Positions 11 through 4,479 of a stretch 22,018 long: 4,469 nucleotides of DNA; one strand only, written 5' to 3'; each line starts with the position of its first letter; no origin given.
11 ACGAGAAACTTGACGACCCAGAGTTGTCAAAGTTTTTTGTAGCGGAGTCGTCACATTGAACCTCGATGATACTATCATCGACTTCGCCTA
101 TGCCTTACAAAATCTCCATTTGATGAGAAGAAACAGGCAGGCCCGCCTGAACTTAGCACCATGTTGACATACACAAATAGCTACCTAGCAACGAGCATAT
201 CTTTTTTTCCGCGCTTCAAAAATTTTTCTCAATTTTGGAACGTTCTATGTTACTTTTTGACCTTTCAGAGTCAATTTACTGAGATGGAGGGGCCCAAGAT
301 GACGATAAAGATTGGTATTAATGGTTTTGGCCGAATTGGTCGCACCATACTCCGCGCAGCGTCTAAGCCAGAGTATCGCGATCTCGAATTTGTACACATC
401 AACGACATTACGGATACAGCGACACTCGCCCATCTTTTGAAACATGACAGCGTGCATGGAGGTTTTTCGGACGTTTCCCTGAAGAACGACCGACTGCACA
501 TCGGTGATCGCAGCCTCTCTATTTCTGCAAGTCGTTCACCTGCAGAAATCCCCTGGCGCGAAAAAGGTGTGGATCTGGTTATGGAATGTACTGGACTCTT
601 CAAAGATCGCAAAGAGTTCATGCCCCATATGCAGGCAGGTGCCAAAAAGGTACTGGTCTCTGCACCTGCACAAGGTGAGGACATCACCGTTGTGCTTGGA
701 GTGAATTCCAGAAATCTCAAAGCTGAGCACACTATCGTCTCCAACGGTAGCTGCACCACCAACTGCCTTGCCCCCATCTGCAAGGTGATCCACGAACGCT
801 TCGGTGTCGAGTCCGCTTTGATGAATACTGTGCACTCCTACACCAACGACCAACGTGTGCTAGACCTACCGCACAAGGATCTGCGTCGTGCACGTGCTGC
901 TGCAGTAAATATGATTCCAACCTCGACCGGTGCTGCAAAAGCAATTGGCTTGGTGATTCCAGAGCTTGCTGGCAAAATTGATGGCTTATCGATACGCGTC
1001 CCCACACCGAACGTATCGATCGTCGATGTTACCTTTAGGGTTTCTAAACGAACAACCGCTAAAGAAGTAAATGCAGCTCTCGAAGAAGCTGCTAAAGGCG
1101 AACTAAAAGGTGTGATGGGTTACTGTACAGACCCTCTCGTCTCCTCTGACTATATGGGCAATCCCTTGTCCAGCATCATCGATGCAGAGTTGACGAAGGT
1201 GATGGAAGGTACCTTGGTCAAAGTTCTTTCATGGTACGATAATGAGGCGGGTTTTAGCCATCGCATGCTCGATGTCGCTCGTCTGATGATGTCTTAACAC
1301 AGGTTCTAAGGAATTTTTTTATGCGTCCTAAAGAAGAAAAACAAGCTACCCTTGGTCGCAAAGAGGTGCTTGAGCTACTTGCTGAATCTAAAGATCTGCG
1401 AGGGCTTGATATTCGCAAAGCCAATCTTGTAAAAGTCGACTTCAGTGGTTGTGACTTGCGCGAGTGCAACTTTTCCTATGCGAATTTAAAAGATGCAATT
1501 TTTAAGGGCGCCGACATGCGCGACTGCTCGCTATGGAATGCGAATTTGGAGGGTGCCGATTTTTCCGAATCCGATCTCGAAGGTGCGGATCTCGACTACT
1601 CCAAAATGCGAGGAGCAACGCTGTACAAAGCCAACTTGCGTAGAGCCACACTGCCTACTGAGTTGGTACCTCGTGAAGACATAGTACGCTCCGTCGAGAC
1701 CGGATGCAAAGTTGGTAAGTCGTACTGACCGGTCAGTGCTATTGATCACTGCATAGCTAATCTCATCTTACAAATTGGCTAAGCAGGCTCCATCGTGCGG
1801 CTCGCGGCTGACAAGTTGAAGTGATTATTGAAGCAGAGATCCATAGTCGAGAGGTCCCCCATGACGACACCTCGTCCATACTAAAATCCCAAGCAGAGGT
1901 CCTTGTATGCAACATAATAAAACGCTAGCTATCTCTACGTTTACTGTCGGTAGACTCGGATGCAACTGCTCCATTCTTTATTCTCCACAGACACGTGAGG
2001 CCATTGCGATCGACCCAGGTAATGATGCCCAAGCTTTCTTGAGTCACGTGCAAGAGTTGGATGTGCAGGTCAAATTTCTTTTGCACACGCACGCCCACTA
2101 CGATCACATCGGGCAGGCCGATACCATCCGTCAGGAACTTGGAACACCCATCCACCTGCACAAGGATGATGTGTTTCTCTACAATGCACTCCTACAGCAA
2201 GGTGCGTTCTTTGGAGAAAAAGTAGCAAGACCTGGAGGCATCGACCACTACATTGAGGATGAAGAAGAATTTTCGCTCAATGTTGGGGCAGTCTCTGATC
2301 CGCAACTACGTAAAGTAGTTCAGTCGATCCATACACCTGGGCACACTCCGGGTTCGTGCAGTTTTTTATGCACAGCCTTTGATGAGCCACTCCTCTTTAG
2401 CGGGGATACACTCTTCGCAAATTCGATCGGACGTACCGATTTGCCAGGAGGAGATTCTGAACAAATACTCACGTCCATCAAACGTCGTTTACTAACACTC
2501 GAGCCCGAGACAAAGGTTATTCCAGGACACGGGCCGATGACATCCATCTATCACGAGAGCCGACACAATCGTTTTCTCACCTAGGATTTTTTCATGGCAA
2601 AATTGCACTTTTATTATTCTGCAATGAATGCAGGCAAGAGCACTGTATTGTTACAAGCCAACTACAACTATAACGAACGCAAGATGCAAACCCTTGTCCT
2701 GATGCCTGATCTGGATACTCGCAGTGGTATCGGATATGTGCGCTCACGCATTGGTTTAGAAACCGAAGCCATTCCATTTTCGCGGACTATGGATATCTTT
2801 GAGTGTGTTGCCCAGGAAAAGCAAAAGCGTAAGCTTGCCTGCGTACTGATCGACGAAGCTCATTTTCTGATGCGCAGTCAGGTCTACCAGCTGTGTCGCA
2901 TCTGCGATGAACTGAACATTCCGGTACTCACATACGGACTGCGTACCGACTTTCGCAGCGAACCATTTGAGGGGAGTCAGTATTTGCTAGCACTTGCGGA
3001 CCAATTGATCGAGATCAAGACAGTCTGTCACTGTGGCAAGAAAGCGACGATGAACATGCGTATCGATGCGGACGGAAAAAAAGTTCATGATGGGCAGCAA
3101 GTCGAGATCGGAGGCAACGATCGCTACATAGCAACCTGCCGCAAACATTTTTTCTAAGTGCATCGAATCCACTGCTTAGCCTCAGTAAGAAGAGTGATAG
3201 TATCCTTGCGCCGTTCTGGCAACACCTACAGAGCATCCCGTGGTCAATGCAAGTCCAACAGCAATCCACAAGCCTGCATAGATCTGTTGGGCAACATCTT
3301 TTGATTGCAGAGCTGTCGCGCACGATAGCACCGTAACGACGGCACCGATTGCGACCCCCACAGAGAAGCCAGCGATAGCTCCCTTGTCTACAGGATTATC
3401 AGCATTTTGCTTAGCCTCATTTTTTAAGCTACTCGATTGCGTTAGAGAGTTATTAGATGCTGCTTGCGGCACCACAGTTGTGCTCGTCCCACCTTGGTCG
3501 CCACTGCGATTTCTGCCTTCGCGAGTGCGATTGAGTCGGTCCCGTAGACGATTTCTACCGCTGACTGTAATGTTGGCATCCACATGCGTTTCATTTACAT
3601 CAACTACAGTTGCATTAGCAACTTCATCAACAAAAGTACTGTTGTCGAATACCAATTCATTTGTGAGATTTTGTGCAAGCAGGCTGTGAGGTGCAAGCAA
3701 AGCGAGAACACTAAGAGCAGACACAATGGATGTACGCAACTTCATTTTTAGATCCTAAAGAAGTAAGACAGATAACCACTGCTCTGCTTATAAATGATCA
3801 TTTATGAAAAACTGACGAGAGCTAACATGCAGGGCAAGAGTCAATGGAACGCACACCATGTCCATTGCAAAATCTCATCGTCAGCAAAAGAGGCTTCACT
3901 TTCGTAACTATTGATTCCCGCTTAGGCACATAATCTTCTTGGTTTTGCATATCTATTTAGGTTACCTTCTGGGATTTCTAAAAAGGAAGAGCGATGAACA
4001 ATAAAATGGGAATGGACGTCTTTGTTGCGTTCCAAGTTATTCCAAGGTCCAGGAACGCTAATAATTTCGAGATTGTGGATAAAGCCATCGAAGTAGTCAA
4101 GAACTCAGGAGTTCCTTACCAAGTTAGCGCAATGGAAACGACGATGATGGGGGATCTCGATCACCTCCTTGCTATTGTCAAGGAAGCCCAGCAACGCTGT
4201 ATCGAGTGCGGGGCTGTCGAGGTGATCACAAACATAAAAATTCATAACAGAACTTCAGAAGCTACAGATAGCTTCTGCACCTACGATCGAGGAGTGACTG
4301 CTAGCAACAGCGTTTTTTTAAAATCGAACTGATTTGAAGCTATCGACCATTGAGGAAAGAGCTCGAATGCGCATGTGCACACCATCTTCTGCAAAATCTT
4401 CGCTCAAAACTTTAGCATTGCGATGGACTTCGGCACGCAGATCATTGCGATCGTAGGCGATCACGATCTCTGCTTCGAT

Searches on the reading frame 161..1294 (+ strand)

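Call 17: search_protein_families(library=pfam, proteins=[window:161-1294:+], max_evalue=0.001)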
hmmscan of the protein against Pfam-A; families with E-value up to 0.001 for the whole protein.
window:161-1294:+ (378 aa): 2 families
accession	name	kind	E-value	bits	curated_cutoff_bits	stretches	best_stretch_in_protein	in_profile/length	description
PF02800.25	Gp_dh_C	-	2.3e-67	226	24.4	1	203-359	1-158/158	Glyceraldehyde 3-phosphate dehydrogenase, C-terminal domain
PF00044.30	Gp_dh_N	-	1.5e-33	115.5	31.7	1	49-149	1-100/101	Glyceraldehyde 3-phosphate dehydrogenase, NAD binding domain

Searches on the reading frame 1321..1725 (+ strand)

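Call 17: search_protein_families(library=pfam, proteins=[window:1321-1725:+], max_evalue=0.001)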
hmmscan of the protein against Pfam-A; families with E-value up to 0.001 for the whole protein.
window:1321-1725:+ (135 aa): 4 families
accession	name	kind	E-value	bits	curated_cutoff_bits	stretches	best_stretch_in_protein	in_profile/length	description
PF00805.28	Pentapeptide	-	1.5e-30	104.7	20.2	3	25-63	2-40/40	Pentapeptide repeats (8 copies)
PF13599.13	Pentapeptide_4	-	5.6e-14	52.4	38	1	25-90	12-77/78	Pentapeptide repeat region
PF13576.12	Pentapeptide_3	-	3.3e-11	43.6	27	1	34-69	10-47/48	Pentapeptide repeats (9 copies)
PF25296.1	Decapeptide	-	1.2e-06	28.8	45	1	35-99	6-70/74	Decapeptide repeat region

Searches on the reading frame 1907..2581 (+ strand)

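Call 17: search_protein_families(library=pfam, proteins=[window:1907-2581:+], max_evalue=0.001)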
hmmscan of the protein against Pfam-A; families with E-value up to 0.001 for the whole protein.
window:1907-2581:+ (225 aa): 2 families
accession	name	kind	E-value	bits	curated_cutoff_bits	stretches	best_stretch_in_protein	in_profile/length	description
PF00753.33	Lactamase_B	-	2e-23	83.8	22.7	1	15-208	2-196/196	Metallo-beta-lactamase superfamily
PF12706.13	Lactamase_B_2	-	7e-07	29.5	27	1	33-84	3-60/200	Beta-lactamase superfamily domain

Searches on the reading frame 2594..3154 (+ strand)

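Call 17: search_protein_families(library=pfam, proteins=[window:2594-3154:+], max_evalue=0.001)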
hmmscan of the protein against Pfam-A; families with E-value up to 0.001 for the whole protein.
window:2594-3154:+ (187 aa): 2 families
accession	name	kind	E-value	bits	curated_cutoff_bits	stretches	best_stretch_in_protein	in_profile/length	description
PF00265.24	TK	-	4.3e-53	180.2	20.6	1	2-186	1-176/176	Thymidine kinase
PF13401.12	AAA_22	-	0.00055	20.7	27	1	13-106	16-113/130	AAA domain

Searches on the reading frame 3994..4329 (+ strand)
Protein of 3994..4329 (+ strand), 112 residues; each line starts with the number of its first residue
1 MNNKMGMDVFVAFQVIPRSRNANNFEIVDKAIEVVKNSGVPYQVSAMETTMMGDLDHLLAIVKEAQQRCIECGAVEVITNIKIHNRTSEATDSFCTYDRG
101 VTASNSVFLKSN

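Call 17: search_protein_families(library=pfam, proteins=[window:3994-4329:+], max_evalue=0.001)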
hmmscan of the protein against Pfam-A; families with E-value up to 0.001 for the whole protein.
window:3994-4329:+ (112 aa): 1 family
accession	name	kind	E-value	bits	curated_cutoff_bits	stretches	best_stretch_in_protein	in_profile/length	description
PF01910.22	Thiamine_BP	-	9e-23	80.5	24.9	1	11-89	1-80/92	Thiamine-binding protein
